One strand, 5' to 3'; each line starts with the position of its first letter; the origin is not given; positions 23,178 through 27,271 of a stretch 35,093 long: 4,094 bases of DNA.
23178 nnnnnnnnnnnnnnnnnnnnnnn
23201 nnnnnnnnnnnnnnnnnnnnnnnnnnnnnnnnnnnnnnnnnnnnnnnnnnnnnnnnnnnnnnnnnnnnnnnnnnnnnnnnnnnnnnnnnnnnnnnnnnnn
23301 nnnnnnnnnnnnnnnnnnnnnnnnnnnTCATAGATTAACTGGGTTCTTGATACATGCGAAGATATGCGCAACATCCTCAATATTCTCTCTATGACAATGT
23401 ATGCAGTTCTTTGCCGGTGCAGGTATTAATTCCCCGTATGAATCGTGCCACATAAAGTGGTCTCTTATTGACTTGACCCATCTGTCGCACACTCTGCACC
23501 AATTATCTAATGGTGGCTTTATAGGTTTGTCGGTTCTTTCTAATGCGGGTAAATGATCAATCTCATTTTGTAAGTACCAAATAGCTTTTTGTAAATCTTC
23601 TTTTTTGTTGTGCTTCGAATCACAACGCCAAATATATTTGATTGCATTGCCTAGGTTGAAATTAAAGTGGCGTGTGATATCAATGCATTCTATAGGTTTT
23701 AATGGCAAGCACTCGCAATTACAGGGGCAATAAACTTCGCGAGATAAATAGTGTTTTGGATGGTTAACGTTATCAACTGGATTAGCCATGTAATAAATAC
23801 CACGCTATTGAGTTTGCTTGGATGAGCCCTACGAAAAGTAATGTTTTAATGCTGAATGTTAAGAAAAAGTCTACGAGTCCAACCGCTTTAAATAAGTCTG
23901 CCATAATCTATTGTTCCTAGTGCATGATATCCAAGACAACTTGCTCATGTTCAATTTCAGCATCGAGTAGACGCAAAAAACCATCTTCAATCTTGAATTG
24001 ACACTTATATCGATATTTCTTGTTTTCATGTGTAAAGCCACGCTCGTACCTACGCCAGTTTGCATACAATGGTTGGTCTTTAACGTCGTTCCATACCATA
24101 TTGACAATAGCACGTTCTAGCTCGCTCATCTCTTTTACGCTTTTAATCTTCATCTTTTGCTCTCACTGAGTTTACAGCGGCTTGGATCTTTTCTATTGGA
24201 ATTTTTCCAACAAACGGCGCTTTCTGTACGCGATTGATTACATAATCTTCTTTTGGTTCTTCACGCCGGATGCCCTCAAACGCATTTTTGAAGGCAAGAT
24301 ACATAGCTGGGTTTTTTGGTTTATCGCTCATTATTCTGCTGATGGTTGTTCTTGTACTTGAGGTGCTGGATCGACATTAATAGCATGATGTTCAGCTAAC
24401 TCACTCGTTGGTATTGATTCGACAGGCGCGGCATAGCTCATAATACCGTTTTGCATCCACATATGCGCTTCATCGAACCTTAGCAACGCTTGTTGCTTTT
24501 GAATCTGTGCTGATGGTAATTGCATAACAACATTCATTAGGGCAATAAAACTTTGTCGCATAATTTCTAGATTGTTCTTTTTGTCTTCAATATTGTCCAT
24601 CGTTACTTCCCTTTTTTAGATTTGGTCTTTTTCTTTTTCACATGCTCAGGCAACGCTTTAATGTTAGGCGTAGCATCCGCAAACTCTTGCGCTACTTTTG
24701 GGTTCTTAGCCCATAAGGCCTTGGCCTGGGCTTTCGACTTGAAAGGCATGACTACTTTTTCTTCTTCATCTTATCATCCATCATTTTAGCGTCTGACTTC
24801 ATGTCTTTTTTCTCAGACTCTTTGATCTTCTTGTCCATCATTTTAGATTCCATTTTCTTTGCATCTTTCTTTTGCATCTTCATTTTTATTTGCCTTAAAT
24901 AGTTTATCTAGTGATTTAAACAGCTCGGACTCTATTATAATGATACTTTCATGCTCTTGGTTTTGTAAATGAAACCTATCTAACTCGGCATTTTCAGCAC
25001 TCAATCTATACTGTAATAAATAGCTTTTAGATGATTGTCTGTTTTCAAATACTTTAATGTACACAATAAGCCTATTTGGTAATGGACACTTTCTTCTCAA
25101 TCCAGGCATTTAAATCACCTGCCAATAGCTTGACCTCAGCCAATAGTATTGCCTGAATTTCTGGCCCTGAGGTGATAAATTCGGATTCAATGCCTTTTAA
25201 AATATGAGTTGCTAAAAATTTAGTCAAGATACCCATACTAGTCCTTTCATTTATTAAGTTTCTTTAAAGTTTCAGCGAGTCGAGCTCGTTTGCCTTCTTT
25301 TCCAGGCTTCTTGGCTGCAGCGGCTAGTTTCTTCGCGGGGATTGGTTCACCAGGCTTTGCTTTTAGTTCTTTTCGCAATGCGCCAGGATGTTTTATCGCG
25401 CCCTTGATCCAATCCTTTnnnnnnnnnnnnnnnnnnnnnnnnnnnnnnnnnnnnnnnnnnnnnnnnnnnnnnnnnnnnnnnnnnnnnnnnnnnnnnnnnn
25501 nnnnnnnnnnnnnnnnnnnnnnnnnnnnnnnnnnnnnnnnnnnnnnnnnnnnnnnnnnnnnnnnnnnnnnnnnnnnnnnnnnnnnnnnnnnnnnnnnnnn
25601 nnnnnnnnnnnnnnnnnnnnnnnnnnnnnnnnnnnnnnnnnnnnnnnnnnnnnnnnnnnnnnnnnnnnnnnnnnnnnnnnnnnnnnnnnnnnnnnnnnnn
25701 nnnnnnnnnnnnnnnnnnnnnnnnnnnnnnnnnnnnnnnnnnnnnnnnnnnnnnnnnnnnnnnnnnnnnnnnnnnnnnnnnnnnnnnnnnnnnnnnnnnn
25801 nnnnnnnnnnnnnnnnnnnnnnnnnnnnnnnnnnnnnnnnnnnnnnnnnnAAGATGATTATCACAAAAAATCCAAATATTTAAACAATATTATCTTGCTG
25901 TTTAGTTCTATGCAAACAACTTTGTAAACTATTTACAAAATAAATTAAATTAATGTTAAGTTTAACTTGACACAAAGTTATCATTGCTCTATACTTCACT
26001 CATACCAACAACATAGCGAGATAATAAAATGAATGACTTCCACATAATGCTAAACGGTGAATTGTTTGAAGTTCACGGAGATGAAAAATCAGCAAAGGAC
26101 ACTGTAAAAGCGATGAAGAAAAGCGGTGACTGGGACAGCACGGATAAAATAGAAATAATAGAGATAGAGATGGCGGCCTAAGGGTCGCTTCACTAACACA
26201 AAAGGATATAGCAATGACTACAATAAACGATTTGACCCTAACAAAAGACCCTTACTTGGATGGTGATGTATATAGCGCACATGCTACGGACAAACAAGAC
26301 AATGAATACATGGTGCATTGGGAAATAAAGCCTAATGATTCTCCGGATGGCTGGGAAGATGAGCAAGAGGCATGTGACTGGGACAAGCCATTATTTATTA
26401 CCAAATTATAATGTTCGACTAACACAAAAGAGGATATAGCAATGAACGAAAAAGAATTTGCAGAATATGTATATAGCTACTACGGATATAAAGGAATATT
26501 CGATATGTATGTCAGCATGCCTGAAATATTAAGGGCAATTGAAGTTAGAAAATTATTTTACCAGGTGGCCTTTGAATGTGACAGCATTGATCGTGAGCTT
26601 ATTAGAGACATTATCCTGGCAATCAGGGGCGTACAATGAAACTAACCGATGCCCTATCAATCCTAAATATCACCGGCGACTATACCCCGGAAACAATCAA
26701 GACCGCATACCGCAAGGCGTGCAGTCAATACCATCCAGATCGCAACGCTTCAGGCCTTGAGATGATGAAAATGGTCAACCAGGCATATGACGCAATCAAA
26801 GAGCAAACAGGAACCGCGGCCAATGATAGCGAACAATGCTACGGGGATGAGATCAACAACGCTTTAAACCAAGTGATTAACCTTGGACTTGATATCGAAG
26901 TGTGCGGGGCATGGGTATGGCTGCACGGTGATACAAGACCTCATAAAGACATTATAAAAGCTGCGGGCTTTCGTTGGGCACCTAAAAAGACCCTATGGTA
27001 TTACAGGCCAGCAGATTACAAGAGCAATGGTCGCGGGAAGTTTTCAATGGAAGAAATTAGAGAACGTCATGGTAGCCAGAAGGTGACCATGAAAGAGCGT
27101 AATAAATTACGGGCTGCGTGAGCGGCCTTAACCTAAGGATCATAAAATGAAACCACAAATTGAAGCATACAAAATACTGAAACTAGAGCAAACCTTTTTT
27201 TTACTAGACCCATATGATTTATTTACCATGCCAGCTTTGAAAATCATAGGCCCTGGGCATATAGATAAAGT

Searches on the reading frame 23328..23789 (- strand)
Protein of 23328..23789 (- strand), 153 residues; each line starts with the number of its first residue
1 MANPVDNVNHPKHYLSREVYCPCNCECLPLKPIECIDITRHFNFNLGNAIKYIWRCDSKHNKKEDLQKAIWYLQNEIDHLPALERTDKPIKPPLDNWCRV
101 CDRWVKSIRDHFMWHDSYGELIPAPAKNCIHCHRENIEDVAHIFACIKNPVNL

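Call 38: search_protein_families(library=phrogs, proteins=[window:23328-23789:-], max_evalue=0.001)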
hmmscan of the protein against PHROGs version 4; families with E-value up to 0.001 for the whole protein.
window:23328-23789:- (153 aa): 19 families
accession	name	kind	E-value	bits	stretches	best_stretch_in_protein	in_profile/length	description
phrog_2781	-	unknown function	7.4e-27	96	1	5-80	174-244/253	-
phrog_236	-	other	3.3e-24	87.3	1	6-80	239-305/431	nucleotide kinase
phrog_11324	-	other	4.4e-24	86.6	1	6-81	9-72/139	nucleotide kinase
phrog_26005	-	unknown function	1e-16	62.2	1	6-79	242-305/310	-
phrog_1689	-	other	4.6e-16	60.4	1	6-81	165-235/243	nucleotide kinase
phrog_4897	-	other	1.7e-15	58.6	1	5-81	112-181/186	kinase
phrog_4824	-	unknown function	6.2e-15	56.3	1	32-85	16-68/128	-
phrog_5839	-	unknown function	2e-10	41.8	1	32-79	16-66/128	-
phrog_4472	-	other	4.3e-10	40.4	1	6-93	12-88/100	nucleotide kinase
phrog_18538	-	unknown function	5.4e-09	37.2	1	5-76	2-67/159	-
phrog_32366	-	unknown function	1.1e-08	36.2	1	6-74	7-63/170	-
phrog_13649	-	unknown function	1.2e-08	36.1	1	6-74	4-60/127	-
phrog_25460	-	unknown function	5e-08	33.8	1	32-79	90-139/144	-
phrog_2387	-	other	3.8e-07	31.4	1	32-88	15-79/147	nucleotide kinase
phrog_4943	-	unknown function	1.2e-05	26.8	1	6-79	89-158/166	-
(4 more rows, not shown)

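Call 102: search_protein_families(library=pfam, proteins=[window:23328-23789:-], max_evalue=0.001)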
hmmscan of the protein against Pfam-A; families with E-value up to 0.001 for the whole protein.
window:23328-23789:- (153 aa): 1 family
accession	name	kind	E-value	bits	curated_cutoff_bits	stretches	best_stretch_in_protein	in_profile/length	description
PF11753.13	DUF3310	-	3.7e-11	43.3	24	1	8-74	1-60/60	Protein of unknwon function (DUF3310)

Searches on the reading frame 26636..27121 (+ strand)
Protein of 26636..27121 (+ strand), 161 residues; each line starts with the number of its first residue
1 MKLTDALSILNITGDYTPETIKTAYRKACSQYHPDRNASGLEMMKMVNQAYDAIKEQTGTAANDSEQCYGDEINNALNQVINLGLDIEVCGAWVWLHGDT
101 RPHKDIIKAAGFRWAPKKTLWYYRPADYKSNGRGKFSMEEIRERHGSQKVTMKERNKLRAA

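Call 102: search_protein_families(library=pfam, proteins=[window:26636-27121:+], max_evalue=0.001)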
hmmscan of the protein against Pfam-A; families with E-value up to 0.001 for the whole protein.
window:26636-27121:+ (161 aa): 1 family
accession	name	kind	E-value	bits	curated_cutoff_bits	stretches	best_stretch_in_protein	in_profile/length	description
PF00226.36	DnaJ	-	1.4e-10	41.5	27.8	1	8-57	4-56/63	DnaJ domain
